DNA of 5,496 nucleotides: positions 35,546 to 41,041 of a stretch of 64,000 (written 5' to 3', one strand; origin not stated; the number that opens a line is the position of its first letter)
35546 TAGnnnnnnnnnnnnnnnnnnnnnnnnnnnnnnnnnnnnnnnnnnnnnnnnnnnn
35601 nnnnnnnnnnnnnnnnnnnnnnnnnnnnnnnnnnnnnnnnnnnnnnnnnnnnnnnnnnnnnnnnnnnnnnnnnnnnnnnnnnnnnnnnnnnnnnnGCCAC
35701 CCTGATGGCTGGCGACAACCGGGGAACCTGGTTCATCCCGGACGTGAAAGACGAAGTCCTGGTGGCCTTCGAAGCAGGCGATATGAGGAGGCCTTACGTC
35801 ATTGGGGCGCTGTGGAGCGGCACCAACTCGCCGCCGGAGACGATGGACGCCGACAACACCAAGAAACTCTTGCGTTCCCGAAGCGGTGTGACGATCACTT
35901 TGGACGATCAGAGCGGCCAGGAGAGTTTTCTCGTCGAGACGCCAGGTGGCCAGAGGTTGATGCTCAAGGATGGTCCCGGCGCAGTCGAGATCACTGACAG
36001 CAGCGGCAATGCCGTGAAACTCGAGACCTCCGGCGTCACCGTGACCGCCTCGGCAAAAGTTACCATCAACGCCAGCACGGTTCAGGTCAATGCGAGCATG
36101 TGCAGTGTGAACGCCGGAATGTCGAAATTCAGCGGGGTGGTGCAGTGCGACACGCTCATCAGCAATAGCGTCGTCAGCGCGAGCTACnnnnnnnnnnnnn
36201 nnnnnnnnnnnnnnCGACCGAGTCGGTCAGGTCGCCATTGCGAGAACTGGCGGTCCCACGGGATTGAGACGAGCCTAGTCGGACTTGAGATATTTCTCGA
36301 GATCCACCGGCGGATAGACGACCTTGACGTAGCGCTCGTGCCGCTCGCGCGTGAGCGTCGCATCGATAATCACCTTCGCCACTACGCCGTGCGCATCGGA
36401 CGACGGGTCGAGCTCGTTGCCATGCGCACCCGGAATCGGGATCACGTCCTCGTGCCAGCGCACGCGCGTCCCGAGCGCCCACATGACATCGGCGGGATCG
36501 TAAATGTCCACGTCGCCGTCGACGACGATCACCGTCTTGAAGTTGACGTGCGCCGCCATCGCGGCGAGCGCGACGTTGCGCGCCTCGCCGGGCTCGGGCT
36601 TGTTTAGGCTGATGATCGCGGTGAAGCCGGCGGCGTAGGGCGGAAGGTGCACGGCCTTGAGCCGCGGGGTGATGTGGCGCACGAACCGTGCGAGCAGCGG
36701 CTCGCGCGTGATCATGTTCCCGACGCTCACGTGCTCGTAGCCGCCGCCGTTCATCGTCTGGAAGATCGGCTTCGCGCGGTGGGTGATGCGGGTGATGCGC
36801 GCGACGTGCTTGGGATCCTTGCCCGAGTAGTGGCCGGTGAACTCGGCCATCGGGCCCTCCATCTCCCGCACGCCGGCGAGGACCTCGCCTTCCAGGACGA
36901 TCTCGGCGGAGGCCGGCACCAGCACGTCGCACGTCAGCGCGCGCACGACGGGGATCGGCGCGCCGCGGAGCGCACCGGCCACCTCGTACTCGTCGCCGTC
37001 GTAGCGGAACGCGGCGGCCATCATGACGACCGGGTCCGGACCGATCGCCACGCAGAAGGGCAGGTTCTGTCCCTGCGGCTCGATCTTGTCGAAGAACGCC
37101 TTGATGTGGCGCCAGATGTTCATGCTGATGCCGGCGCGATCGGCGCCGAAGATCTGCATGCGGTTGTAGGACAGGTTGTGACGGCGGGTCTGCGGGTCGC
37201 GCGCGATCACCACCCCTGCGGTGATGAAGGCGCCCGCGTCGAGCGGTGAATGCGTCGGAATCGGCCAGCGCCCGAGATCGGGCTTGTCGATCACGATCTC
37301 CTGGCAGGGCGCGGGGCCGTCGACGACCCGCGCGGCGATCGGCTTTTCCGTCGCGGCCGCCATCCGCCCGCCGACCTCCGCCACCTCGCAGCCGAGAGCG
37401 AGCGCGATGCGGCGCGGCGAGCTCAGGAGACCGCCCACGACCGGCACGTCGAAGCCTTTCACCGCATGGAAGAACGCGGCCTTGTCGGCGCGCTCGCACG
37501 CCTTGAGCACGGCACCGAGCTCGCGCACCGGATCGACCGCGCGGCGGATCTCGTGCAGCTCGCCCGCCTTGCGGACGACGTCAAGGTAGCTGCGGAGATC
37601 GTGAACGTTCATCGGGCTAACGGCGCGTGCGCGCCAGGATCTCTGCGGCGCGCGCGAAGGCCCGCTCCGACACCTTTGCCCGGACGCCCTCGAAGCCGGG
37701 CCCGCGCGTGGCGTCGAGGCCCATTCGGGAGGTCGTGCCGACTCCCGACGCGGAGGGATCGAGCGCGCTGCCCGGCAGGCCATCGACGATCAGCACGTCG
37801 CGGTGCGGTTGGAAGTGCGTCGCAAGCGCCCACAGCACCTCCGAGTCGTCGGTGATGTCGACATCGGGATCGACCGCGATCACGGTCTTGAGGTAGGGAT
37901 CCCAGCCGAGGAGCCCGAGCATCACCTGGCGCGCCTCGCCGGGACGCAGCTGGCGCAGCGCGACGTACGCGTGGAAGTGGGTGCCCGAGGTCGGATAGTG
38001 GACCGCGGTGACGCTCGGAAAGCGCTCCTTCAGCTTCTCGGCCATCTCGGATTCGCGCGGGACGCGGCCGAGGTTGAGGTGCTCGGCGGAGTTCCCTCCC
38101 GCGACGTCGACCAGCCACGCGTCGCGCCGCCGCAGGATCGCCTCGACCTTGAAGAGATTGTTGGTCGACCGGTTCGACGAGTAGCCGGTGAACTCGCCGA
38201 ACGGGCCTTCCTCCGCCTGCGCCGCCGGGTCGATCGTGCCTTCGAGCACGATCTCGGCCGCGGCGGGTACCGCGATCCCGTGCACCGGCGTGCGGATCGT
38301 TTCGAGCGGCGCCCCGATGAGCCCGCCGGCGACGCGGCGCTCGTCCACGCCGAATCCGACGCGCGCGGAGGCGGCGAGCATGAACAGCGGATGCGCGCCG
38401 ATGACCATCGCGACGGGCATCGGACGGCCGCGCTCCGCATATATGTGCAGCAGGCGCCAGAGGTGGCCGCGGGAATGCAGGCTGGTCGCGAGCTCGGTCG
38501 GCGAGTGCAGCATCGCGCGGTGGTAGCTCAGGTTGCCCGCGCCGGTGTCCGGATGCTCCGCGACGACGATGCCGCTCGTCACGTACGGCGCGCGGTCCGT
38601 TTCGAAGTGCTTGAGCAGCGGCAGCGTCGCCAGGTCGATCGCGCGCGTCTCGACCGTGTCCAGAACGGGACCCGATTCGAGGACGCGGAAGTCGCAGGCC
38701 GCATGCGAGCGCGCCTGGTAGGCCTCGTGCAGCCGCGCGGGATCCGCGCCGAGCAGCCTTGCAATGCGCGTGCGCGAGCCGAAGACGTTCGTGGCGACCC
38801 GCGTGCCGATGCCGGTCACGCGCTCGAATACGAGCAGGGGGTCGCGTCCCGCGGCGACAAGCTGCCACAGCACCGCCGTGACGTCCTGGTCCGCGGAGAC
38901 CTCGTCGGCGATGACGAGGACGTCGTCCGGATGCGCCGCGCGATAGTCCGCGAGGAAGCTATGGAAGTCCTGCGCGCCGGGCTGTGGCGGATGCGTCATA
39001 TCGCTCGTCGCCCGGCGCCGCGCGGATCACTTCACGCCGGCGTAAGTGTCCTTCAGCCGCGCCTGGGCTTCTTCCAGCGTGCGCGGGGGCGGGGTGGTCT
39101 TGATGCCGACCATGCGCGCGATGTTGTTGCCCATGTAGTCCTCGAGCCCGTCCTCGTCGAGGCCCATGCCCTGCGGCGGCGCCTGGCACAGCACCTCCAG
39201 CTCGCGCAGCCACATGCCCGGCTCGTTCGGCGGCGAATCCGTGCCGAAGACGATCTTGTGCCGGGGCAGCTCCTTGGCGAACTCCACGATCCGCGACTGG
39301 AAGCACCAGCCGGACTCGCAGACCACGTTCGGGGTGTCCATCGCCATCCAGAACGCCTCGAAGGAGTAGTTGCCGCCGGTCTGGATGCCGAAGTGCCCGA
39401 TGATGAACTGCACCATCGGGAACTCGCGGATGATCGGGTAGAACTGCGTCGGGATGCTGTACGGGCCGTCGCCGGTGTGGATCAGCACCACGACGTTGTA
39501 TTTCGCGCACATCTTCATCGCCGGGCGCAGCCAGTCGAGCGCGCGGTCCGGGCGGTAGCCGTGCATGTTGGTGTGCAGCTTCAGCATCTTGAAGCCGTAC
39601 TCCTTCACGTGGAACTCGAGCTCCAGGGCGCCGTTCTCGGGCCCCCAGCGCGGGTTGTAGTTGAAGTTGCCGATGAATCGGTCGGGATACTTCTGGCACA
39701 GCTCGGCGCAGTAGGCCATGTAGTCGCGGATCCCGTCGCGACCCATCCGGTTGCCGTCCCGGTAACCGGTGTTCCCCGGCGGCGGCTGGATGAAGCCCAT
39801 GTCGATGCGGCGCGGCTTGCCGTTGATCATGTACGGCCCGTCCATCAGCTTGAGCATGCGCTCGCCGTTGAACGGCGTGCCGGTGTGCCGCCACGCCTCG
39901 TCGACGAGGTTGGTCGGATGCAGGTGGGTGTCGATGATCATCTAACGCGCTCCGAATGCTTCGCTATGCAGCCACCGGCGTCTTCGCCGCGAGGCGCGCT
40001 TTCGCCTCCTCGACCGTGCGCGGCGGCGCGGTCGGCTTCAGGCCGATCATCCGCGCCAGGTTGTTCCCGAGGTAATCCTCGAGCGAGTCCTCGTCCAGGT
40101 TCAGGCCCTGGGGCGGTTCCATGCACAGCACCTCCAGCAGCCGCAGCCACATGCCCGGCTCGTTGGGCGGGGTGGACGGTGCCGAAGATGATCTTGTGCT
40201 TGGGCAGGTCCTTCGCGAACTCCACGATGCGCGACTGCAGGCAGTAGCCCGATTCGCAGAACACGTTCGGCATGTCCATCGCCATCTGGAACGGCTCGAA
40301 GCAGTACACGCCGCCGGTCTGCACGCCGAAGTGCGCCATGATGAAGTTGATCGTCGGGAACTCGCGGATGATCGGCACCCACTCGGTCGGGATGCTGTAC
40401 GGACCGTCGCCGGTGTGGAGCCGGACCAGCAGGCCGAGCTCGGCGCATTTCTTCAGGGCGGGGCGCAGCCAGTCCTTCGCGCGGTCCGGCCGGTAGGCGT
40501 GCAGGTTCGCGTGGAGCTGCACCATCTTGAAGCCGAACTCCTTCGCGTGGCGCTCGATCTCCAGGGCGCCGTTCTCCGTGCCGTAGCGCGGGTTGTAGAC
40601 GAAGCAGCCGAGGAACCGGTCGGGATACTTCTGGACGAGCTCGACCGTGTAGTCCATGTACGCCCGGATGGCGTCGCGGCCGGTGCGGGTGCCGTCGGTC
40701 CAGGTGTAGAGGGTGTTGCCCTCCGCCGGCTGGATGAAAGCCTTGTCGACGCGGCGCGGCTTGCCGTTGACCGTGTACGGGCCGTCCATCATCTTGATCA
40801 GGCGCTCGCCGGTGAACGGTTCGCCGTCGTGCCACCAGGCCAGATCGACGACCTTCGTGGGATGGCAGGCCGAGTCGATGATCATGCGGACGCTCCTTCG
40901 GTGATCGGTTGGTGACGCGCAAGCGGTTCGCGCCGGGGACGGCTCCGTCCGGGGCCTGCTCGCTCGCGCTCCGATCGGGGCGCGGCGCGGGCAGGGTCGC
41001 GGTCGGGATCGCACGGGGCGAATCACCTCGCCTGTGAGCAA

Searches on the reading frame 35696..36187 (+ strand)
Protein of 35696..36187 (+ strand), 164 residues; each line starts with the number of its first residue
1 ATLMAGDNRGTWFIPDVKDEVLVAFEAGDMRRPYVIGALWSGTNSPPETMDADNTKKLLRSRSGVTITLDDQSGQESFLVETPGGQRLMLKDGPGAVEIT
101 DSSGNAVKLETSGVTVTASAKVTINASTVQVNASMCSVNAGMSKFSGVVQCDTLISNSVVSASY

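Call 69: search_protein_families(library=pfam, proteins=[window:35696-36187:+], max_evalue=0.001)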
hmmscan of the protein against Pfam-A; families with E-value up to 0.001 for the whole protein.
window:35696-36187:+ (164 aa): 2 families
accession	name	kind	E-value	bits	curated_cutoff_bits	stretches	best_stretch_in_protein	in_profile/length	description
PF04717.18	Phage_base_V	-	2.3e-14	53.9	23.8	1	2-40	37-75/75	Type VI secretion system/phage-baseplate injector OB domain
PF20093.5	DUF6484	-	0.00045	21.3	27.6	0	16-39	38-61/61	Domain of unknown function (DUF6484)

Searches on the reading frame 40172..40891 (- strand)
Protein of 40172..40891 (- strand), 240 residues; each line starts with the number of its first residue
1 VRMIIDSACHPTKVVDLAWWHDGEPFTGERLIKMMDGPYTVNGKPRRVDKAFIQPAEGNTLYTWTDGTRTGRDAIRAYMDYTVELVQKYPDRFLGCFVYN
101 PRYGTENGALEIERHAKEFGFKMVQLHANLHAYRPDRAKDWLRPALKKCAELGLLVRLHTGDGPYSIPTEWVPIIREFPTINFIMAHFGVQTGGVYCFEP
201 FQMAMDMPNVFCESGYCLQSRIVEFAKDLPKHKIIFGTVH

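Call 35: search_protein_families(library=pfam, proteins=[window:40172-40891:-], max_evalue=0.00001)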
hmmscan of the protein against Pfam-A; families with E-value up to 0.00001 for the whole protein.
window:40172-40891:- (240 aa): 1 family
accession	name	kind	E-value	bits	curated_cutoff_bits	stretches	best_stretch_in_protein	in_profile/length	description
PF04909.20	Amidohydro_2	-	6.3e-28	98.8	26.4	1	45-238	30-245/289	Amidohydrolase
